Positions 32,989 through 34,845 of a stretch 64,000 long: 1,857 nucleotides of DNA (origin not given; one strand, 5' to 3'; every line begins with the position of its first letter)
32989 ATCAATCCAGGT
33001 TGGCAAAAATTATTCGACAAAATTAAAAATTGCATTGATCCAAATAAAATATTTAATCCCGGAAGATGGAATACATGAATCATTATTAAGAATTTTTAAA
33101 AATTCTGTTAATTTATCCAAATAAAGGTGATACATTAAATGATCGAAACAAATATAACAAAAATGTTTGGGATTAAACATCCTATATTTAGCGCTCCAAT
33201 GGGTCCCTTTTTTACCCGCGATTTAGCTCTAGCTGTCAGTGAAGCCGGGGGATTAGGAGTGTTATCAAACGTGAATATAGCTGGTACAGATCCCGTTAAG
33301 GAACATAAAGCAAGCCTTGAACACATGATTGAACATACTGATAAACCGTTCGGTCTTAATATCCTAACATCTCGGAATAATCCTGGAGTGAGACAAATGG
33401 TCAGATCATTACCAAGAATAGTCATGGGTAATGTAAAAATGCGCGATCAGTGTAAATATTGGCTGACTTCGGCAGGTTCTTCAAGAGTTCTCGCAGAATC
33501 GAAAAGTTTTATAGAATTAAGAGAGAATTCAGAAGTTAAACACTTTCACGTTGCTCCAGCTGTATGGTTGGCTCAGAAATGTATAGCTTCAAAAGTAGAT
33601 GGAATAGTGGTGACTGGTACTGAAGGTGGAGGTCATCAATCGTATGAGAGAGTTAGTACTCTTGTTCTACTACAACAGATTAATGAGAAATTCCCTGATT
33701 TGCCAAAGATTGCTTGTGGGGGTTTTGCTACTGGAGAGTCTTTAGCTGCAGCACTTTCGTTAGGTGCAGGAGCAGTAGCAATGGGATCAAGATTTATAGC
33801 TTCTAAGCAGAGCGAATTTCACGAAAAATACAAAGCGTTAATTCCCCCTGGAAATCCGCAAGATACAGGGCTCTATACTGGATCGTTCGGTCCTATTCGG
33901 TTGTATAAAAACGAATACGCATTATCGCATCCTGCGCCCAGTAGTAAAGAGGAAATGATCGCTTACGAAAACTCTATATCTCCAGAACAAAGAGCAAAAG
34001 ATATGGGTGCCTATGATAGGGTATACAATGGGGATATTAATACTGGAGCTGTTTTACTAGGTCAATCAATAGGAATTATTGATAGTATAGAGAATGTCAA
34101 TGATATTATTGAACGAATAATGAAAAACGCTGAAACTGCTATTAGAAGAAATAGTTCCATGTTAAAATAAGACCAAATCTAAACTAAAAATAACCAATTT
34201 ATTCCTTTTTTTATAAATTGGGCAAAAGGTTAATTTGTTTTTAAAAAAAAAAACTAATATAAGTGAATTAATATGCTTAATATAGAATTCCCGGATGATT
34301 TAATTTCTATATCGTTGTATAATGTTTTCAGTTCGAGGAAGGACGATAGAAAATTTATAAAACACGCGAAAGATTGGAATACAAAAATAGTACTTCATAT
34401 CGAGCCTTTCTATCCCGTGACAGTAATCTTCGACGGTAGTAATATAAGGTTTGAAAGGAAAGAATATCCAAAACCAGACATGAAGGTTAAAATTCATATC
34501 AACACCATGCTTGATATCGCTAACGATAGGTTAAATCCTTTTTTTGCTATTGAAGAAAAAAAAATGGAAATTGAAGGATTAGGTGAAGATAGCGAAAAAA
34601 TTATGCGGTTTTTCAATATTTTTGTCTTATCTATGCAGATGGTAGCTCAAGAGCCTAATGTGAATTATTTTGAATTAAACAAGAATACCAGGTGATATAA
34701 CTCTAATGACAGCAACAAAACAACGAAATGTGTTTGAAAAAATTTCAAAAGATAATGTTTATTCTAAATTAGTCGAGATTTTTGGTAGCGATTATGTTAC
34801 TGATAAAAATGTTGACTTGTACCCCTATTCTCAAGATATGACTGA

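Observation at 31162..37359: Segmentally duplicated [SCP2-like + FAD oxidase] module with FabK/NMO-like reductase and CCG Fe-S partner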

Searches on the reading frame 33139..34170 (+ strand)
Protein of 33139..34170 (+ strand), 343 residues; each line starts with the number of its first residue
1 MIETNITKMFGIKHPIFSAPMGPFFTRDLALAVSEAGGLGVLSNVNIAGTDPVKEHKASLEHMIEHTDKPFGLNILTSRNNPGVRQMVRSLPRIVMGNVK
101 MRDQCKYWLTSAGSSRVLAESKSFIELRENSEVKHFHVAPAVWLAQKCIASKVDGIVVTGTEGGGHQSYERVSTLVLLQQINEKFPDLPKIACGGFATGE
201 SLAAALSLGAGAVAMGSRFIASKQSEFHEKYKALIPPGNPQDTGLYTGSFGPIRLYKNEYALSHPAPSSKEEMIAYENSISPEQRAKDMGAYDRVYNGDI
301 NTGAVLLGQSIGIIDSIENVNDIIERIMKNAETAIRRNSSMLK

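Call 4: search_protein_families(library=pfam, proteins=[window:33139-34170:+], max_evalue=0.1)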
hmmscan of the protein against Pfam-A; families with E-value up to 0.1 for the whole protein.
window:33139-34170:+ (343 aa): 4 families
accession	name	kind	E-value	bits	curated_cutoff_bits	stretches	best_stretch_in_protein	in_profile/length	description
PF03060.21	NMO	-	5.4e-40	138.2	28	1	5-329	3-330/331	Nitronate monooxygenase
PF01070.24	FMN_dh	-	2.9e-08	33.6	24.9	1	145-220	232-306/350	FMN-dependent dehydrogenase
PF00478.31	IMPDH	-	2.2e-07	30.6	25.6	1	2-216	23-173/345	IMP dehydrogenase / GMP reductase domain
PF01180.27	DHO_dh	-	0.054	13.1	27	0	165-222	218-275/291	Dihydroorotate dehydrogenase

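Call 41: search_protein_families(library=ncbifam, proteins=[window:33139-34170:+], max_evalue=0.001)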
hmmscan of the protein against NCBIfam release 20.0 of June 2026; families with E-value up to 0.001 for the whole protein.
window:33139-34170:+ (343 aa): 3 families
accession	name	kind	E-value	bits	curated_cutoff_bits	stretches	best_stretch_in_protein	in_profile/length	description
TIGR03151.1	enACPred_II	equivalog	3.1e-47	161.4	453.1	1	4-337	2-306/307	enoyl-[acyl-carrier-protein] reductase FabK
TIGR01302.1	IMP_dehydrog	equivalog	2.2e-07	30.1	481.5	1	2-59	23-82/450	IMP dehydrogenase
TIGR02151.1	IPP_isom_2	equivalog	0.00087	18.3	281.3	0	173-229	245-301/338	type 2 isopentenyl-diphosphate Delta-isomerase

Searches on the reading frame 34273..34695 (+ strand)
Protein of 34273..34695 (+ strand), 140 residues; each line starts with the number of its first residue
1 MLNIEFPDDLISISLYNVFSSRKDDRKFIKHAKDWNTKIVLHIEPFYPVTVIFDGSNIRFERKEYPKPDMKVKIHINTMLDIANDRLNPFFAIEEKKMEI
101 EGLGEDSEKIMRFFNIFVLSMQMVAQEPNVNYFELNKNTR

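Call 4: search_protein_families(library=pfam, proteins=[window:34273-34695:+], max_evalue=0.1)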
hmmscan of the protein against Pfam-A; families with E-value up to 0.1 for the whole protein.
window:34273-34695:+ (140 aa): 1 family
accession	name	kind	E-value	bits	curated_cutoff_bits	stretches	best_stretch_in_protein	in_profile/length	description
PF02036.22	SCP2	-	4.8e-06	27.3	21.3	1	32-117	16-100/101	SCP-2 sterol transfer family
